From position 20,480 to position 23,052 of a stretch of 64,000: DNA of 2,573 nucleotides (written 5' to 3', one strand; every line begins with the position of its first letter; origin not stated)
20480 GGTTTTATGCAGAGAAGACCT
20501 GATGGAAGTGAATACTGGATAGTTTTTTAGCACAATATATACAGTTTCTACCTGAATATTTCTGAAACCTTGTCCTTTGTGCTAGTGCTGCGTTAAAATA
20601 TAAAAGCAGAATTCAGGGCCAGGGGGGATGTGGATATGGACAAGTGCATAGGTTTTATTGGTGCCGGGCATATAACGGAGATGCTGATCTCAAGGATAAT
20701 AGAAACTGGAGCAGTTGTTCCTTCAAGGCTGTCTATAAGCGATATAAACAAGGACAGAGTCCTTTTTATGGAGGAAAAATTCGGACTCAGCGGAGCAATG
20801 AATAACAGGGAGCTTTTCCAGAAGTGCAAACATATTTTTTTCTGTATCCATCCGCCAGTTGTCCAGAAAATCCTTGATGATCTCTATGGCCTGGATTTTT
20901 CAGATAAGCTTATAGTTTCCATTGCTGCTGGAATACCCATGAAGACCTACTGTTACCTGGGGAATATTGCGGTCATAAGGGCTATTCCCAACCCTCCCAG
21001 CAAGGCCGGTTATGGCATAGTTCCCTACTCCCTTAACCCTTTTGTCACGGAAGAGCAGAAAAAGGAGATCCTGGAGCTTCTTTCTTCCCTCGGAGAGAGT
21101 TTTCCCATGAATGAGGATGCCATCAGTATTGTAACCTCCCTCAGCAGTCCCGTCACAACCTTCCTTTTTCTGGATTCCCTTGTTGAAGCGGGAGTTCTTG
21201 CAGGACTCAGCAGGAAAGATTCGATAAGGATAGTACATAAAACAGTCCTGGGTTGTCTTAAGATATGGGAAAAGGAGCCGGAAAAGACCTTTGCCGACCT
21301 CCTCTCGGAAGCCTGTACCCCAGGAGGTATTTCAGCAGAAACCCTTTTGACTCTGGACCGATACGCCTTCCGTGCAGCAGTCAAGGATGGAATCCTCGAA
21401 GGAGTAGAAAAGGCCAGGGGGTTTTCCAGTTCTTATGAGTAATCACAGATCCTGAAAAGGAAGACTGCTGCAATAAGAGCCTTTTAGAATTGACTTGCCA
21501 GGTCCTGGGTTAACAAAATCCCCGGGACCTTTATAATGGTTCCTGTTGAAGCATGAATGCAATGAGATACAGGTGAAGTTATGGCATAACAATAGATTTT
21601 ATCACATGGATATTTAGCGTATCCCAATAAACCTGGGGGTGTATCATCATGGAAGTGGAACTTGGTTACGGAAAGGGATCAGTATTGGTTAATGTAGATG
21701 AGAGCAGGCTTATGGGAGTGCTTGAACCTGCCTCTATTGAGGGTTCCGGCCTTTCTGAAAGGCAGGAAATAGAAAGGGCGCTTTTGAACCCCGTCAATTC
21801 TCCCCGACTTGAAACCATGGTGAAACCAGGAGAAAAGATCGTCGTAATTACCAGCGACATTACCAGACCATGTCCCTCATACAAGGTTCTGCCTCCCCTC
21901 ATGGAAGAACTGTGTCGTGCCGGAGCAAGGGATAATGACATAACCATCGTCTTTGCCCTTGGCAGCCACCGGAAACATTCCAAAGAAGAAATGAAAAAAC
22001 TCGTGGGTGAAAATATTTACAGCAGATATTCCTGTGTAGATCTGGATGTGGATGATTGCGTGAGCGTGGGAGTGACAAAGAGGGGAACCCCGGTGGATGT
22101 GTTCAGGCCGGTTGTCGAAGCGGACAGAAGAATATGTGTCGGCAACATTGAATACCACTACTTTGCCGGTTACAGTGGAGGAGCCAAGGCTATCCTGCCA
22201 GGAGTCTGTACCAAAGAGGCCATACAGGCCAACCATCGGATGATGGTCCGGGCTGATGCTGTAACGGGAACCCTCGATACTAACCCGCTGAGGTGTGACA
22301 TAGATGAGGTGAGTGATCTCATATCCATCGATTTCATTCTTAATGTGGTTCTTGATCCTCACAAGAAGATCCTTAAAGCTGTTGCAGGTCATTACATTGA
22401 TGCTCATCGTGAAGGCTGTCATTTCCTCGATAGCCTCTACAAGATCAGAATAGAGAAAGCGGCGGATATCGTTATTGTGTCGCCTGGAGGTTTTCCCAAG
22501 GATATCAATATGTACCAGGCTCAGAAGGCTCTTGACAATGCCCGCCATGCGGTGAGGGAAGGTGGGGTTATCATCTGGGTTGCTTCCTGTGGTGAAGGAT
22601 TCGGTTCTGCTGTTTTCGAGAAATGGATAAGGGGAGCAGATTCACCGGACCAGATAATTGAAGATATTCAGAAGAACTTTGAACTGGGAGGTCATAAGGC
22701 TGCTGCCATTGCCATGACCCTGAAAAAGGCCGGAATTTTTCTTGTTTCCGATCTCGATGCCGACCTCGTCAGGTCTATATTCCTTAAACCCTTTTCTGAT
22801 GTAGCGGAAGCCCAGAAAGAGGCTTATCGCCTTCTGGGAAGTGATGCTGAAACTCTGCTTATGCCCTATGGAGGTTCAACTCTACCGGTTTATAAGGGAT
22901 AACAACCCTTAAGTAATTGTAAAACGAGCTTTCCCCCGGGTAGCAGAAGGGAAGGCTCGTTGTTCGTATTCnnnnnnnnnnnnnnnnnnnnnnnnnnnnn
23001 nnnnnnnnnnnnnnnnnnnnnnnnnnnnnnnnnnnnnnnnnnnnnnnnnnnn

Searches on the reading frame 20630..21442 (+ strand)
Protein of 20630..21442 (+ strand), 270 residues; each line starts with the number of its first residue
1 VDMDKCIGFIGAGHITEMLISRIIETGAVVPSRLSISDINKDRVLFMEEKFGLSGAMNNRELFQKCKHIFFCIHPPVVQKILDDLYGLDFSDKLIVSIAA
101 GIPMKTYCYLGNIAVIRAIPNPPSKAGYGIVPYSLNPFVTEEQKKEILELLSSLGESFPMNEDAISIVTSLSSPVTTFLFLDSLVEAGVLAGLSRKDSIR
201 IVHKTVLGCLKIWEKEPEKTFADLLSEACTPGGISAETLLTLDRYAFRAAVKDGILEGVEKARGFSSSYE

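Call 49: search_protein_families(library=pfam, proteins=[window:20630-21442:+], max_evalue=0.00001)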
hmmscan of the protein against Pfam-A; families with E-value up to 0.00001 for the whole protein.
window:20630-21442:+ (270 aa): 2 families
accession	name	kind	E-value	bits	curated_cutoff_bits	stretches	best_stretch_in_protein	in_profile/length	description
PF14748.11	P5CR_dimer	-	6.4e-17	62.2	25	1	163-263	2-103/105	Pyrroline-5-carboxylate reductase dimerisation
PF03807.23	F420_oxidored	-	3.5e-12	47.2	21.6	1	7-101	2-94/94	NADP oxidoreductase coenzyme F420-dependent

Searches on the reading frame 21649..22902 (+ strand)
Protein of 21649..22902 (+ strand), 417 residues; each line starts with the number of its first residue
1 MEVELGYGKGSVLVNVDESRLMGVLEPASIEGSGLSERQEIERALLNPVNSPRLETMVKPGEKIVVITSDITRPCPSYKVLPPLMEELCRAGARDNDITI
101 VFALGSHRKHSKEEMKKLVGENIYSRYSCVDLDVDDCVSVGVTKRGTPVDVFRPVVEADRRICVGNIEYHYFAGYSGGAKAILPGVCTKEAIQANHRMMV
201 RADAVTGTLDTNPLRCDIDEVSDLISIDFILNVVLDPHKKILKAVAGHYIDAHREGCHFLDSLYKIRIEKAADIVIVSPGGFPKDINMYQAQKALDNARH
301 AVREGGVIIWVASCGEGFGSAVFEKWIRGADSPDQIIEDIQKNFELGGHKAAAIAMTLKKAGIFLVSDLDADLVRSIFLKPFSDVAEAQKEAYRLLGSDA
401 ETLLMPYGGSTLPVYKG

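Call 50: search_protein_families(library=pfam, proteins=[window:21649-22902:+], max_evalue=0.00001)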
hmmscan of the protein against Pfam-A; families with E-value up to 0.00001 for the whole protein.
window:21649-22902:+ (417 aa): 2 families
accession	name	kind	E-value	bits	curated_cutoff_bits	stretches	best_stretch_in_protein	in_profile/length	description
PF09861.14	Lar_N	-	3.7e-71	239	23.3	1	7-202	1-199/204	Lactate racemase N-terminal domain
PF21113.2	LarA_C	-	3.3e-22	79.5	25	1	270-410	4-149/152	Lactate racemase C-terminal domain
